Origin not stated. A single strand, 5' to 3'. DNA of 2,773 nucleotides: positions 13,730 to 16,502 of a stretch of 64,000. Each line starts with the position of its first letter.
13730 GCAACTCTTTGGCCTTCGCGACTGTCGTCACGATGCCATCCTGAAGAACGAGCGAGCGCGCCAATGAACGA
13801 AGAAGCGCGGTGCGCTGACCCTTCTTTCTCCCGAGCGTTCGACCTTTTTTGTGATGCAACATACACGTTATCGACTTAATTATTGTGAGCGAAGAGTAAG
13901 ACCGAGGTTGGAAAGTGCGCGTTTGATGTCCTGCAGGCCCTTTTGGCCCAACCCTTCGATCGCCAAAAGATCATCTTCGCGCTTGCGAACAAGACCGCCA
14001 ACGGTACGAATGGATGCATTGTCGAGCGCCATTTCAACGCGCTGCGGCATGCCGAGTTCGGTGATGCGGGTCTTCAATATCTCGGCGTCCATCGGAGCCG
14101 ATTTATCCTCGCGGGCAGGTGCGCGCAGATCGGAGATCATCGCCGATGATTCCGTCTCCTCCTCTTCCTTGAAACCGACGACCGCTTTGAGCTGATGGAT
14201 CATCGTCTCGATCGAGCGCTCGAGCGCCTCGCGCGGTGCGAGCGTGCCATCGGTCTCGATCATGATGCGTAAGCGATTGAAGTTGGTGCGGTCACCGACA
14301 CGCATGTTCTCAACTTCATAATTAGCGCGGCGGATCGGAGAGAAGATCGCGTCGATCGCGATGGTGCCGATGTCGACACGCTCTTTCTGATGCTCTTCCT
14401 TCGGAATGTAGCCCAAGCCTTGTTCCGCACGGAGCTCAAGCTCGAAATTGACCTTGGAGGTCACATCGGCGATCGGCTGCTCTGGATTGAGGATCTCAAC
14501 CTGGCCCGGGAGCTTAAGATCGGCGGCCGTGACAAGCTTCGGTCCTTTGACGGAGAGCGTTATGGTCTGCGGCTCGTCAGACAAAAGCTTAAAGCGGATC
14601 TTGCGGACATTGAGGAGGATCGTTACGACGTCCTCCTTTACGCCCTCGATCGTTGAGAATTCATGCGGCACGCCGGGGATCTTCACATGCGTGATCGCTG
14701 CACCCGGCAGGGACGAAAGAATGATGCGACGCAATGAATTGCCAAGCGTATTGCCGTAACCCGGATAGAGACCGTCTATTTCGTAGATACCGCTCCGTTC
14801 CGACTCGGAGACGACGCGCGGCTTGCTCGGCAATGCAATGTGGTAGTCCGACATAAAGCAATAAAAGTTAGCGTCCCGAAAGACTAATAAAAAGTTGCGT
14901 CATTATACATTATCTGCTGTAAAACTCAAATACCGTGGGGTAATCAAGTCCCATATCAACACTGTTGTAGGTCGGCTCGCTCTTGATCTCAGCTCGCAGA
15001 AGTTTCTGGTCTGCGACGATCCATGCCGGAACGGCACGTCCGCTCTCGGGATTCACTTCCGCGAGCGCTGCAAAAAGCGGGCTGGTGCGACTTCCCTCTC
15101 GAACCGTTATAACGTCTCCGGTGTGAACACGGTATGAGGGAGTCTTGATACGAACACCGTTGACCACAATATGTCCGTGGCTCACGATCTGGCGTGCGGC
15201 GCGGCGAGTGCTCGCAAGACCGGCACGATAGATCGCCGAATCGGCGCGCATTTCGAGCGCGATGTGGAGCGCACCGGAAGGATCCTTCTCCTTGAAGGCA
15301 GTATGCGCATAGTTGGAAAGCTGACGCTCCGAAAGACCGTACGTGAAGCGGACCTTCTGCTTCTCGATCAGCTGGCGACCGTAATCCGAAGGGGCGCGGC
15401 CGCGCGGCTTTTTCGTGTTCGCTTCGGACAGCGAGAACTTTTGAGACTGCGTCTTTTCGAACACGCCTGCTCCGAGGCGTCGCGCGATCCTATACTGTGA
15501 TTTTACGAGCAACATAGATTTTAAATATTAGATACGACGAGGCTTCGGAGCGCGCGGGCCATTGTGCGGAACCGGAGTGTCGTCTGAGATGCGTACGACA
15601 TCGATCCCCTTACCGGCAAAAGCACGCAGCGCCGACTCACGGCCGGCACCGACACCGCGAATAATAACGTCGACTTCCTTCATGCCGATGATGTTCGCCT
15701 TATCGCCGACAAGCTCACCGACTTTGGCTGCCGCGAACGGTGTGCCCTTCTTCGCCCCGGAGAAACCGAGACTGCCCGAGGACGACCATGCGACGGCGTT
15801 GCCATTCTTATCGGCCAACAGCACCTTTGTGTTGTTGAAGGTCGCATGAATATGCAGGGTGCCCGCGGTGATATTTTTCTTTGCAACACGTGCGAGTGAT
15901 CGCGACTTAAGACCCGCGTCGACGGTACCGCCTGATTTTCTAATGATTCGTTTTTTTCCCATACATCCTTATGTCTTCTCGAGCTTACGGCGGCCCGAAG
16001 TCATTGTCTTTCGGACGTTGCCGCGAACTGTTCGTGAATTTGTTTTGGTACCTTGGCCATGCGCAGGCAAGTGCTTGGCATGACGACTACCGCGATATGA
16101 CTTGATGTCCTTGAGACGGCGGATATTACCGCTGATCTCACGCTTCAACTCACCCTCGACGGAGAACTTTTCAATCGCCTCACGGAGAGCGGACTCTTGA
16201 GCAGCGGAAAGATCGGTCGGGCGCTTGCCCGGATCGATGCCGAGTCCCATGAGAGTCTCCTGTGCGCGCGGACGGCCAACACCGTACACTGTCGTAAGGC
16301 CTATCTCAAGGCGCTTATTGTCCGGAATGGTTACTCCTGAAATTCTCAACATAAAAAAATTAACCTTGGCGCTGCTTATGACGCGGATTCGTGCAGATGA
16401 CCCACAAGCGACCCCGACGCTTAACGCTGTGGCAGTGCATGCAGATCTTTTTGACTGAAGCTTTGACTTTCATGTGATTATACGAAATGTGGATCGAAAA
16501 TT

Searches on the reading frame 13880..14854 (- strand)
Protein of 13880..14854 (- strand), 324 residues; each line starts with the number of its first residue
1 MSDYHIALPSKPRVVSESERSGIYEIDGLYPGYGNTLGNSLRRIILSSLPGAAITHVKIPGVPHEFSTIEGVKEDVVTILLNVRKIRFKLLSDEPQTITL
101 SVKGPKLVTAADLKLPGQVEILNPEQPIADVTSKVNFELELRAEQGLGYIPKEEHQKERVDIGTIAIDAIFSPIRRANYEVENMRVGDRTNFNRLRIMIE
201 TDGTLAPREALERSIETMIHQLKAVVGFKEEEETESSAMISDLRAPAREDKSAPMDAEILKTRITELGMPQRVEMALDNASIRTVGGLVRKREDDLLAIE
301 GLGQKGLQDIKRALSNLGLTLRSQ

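Call 7: search_protein_families(library=pfam, proteins=[window:13880-14854:-])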
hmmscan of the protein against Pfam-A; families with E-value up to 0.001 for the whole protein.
window:13880-14854:- (324 aa): 3 families
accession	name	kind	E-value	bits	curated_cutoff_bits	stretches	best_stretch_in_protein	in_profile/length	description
PF01000.31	RNA_pol_A_bac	-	1e-32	113.3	33.9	1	57-172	1-119/119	RNA polymerase Rpb3/RpoA insert domain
PF01193.29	RNA_pol_L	-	4.4e-19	68.4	24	1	31-222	5-74/74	RNA polymerase Rpb3/Rpb11 dimerisation domain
PF03118.21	RNA_pol_A_CTD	-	7.7e-13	48.4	23.8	1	256-315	7-66/67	Bacterial RNA polymerase, alpha chain C terminal domain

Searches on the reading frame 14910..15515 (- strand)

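Call 7: search_protein_families(library=pfam, proteins=[window:14910-15515:-])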
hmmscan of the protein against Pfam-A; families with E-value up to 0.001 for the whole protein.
window:14910-15515:- (201 aa): 3 families
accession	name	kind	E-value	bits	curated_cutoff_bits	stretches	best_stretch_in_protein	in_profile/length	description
PF01479.30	S4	-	7.6e-19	67.6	22.8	1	89-136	1-48/48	S4 domain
PF00163.24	Ribosomal_S4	-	2.4e-12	47.8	23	1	6-79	5-85/95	Ribosomal protein S4/S9 N-terminal domain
PF22421.1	SYY_C-terminal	-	0.0001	22.6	27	1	95-136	25-66/83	Tyrosine--tRNA ligase SYY-like C-terminal domain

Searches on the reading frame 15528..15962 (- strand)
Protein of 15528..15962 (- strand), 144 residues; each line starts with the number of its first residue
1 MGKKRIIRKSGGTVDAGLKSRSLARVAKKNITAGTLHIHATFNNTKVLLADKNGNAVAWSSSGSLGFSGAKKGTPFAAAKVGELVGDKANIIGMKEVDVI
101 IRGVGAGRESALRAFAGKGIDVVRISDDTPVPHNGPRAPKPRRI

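Call 7: search_protein_families(library=pfam, proteins=[window:15528-15962:-])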
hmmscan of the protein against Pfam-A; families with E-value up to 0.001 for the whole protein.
window:15528-15962:- (144 aa): 1 family
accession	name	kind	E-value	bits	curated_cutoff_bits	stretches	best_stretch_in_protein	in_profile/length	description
PF00411.24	Ribosomal_S11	-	3.2e-33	114.9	25.1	1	34-143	1-110/110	Ribosomal protein S11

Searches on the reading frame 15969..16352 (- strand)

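Call 7: search_protein_families(library=pfam, proteins=[window:15969-16352:-])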
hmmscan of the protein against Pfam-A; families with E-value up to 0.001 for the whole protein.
window:15969-16352:- (127 aa): 1 family
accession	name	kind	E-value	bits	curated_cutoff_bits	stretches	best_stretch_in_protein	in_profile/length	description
PF00416.27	Ribosomal_S13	-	1.7e-22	80.6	31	1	3-108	1-128/128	Ribosomal protein S13/S18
